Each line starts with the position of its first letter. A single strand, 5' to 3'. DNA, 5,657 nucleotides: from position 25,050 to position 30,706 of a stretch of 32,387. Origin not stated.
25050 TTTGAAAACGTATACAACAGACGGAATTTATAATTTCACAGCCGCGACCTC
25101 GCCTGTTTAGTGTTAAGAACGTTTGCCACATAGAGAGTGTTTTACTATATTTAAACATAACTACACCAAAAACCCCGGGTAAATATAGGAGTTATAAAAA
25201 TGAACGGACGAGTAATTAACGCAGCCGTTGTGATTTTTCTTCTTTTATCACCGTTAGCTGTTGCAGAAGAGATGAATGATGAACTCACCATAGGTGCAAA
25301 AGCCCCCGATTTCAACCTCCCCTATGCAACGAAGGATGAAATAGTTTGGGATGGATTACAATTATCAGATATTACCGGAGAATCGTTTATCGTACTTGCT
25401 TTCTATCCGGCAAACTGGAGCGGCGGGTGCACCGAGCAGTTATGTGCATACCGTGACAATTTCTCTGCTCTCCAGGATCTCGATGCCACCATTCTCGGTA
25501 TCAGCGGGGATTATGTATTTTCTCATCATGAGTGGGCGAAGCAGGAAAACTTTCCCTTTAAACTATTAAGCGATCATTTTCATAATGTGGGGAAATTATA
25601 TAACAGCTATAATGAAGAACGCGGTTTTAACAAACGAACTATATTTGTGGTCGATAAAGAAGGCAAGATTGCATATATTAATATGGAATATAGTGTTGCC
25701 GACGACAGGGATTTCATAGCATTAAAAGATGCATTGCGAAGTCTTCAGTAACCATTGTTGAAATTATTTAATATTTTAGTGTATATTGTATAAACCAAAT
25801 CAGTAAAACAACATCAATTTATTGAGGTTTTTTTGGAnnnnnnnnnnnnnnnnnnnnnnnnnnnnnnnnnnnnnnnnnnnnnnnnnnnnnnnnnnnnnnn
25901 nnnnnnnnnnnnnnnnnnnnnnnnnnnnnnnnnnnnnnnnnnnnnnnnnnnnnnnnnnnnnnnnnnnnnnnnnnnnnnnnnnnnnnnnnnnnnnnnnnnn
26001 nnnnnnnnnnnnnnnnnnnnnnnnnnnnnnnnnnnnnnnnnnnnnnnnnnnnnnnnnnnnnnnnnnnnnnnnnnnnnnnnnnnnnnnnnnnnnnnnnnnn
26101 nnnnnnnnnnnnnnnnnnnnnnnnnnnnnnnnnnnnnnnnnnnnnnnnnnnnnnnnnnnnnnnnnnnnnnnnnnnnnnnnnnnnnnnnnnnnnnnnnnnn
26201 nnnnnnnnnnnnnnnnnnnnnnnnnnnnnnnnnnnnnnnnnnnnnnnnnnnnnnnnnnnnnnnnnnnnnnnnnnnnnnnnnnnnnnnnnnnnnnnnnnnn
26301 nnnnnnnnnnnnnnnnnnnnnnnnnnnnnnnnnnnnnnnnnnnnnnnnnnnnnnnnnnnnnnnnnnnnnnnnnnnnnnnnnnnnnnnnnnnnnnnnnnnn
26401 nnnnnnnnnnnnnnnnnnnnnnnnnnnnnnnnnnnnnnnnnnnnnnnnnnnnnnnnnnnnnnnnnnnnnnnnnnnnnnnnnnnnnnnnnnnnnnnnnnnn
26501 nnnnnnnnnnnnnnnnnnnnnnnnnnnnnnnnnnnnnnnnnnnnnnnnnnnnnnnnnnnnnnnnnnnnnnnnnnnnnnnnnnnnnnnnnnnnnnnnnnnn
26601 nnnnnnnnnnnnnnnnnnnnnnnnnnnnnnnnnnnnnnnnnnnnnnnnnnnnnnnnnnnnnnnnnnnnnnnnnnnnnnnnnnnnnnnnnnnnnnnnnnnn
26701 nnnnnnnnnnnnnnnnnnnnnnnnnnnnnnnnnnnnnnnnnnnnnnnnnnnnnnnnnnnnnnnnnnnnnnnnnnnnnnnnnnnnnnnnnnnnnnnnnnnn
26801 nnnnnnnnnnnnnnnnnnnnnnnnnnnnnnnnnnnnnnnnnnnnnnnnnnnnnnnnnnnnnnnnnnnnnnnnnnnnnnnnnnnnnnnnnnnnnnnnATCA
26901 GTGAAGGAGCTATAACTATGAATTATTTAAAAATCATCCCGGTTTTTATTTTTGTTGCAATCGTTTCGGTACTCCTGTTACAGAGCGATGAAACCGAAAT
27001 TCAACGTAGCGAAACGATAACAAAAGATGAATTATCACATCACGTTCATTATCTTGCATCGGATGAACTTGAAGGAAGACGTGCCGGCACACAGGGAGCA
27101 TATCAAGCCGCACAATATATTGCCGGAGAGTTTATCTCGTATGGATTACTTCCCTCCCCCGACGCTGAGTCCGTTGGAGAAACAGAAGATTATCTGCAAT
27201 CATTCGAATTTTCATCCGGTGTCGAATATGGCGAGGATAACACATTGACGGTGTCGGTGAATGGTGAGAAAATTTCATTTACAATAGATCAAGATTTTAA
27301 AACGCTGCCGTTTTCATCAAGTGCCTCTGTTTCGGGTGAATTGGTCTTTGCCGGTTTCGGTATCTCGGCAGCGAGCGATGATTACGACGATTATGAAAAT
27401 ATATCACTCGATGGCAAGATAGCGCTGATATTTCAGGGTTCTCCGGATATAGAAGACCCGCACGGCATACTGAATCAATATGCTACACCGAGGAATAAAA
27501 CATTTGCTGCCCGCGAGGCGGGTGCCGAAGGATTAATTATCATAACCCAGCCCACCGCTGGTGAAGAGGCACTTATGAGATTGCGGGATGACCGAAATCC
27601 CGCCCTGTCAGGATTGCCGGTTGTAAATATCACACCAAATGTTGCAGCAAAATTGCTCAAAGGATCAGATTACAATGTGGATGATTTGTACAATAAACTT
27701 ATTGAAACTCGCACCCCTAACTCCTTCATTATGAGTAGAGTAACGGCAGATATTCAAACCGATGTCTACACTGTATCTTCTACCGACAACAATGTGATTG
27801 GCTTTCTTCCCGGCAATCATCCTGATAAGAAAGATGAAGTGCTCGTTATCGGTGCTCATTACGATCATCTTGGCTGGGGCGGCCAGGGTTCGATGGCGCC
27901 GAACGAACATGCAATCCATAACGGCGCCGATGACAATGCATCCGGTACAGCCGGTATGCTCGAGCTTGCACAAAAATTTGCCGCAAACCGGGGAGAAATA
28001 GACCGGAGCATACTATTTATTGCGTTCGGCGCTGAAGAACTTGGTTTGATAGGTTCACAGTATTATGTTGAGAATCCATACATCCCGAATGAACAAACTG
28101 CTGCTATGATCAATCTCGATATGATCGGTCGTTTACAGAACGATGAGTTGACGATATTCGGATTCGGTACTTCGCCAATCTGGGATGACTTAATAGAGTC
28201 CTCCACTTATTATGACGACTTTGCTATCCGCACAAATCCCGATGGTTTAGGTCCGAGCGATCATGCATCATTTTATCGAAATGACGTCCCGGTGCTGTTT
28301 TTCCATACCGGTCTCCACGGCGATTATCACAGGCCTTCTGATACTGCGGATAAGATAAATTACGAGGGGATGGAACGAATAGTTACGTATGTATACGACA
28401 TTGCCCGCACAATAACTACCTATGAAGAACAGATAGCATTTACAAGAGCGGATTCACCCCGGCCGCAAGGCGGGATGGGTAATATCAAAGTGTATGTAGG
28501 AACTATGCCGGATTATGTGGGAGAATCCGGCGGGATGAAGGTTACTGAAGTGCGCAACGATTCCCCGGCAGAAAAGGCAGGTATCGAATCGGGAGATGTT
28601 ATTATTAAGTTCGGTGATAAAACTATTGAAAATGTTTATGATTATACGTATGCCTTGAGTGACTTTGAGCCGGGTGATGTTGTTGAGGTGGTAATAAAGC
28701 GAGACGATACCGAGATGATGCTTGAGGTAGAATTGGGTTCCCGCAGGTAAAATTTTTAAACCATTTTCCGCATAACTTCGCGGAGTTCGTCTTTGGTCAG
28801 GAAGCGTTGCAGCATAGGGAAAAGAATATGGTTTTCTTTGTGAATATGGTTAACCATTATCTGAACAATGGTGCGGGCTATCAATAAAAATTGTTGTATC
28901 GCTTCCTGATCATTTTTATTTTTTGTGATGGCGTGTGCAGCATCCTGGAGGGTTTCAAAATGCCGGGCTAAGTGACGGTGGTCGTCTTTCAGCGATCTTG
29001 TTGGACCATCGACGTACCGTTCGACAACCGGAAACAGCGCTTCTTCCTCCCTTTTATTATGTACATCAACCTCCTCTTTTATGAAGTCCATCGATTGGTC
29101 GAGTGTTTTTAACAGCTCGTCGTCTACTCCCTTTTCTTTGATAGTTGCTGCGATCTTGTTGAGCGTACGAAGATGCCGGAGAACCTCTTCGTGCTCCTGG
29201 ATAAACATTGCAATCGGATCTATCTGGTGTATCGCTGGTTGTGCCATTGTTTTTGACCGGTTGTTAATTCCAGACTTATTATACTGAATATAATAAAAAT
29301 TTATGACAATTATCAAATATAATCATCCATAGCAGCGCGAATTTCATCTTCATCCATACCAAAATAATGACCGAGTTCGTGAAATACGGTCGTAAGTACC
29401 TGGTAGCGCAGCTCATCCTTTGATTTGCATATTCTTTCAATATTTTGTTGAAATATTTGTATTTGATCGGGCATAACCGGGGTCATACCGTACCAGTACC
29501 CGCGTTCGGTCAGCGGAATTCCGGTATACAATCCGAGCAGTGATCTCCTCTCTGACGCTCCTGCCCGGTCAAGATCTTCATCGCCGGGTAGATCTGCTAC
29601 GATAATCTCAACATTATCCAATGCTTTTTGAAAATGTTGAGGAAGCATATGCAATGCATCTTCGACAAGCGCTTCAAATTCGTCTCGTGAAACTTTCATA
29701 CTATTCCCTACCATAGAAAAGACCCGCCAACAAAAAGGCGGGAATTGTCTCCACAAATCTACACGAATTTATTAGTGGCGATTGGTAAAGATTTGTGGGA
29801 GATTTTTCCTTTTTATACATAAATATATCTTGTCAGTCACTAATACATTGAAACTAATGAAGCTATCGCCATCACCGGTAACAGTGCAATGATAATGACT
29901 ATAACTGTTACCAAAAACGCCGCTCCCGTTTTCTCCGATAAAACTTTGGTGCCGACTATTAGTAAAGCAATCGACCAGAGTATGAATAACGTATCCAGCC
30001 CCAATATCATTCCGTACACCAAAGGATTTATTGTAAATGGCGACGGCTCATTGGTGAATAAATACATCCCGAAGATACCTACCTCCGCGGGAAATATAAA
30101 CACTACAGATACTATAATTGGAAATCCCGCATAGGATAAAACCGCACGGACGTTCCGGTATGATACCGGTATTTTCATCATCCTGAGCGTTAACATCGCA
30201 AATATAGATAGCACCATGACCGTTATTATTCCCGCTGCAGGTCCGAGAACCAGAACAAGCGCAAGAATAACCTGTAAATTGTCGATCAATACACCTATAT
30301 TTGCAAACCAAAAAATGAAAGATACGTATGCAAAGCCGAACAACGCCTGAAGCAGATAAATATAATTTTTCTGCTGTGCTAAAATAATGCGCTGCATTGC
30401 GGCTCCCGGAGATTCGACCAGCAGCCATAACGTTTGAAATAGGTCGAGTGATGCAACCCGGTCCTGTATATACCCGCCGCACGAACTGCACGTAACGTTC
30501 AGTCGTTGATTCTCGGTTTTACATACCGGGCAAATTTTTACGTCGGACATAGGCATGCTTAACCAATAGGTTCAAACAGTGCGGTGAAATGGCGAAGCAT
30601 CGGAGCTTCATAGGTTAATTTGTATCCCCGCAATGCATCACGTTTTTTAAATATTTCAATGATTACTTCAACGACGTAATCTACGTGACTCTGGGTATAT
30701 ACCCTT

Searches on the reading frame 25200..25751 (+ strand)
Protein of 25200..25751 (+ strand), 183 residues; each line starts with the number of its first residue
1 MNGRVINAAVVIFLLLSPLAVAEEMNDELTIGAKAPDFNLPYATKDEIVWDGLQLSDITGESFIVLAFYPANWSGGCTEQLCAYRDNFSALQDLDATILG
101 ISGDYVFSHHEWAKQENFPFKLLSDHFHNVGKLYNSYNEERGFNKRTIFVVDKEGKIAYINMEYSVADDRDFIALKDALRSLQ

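Call 88: search_protein_families(library=pfam, proteins=[window:25200-25751:+], max_evalue=0.0001)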
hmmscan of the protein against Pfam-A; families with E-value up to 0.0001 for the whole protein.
window:25200-25751:+ (183 aa): 2 families
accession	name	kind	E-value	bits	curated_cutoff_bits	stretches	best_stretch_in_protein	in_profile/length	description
PF00578.27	AhpC-TSA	-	1.3e-32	112.8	26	1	31-160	1-124/124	AhpC/TSA family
PF08534.16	Redoxin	-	1.5e-15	57.7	26.6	1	32-167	3-138/148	Redoxin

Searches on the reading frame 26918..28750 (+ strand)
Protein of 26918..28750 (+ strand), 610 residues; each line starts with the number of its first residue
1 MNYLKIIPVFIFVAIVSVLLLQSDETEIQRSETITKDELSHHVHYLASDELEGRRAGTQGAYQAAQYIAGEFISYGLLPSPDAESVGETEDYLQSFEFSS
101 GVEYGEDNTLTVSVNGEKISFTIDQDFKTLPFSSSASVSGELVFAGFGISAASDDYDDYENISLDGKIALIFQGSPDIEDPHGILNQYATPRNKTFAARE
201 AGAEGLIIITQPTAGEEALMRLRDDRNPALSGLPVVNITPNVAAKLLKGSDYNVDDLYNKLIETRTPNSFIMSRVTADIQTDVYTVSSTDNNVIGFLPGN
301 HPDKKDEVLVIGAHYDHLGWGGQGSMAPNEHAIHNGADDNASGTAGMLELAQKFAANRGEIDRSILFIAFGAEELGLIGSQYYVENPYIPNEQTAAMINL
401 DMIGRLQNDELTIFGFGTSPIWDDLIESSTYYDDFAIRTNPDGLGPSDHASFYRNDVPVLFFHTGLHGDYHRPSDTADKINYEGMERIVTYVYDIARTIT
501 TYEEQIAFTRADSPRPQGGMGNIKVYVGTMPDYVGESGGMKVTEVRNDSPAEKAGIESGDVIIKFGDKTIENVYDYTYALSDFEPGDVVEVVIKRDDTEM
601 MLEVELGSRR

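Call 88: search_protein_families(library=pfam, proteins=[window:26918-28750:+], max_evalue=0.0001)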
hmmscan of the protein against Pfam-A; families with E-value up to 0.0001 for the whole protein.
window:26918-28750:+ (610 aa): 6 families
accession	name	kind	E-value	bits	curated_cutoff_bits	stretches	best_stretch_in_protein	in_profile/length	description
PF04389.22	Peptidase_M28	-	3.1e-44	151.5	21.3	1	292-492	1-189/193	Peptidase family M28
PF13180.12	PDZ_2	-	1.6e-13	51.1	27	1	536-606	10-80/80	PDZ domain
PF17820.7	PDZ_6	-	5.4e-09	36.1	27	1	542-595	2-54/54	PDZ domain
PF01546.33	Peptidase_M20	-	1.1e-06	29.1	24.6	1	311-395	2-90/206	Peptidase family M20/M25/M40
PF02225.27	PA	-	5.1e-06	27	23.9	1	138-244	1-93/95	PA domain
PF00595.29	PDZ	-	6.5e-05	23.7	23.2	0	537-574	24-61/81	PDZ domain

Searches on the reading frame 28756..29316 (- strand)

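Call 88: search_protein_families(library=pfam, proteins=[window:28756-29316:-], max_evalue=0.0001)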
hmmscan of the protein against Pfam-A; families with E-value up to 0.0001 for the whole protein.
window:28756-29316:- (186 aa): 1 family
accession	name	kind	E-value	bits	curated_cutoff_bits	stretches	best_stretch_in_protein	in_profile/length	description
PF01814.28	Hemerythrin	-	5.4e-18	66.1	25.3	1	34-169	2-127/127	Hemerythrin HHE cation binding domain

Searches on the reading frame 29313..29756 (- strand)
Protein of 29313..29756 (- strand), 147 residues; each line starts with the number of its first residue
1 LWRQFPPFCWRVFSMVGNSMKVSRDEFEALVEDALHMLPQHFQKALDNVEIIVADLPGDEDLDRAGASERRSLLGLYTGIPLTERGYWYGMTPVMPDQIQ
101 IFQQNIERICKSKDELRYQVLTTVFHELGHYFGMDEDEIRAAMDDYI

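Call 88: search_protein_families(library=pfam, proteins=[window:29313-29756:-], max_evalue=0.0001)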
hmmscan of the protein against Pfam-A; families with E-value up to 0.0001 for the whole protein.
window:29313-29756:- (147 aa): 1 family
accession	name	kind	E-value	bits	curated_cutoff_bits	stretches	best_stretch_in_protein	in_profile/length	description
PF06262.17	Zincin_1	-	1.2e-27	96.1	22.4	1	46-141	1-94/97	Zincin-like metallopeptidase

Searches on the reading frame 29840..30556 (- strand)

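Call 88: search_protein_families(library=pfam, proteins=[window:29840-30556:-], max_evalue=0.0001)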
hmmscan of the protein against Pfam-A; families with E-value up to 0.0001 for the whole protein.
window:29840-30556:- (238 aa): 1 family
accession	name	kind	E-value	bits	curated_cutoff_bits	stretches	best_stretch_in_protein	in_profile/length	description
PF04893.22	Yip1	-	5.6e-07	30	28.6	1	47-228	4-170/173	Yip1 domain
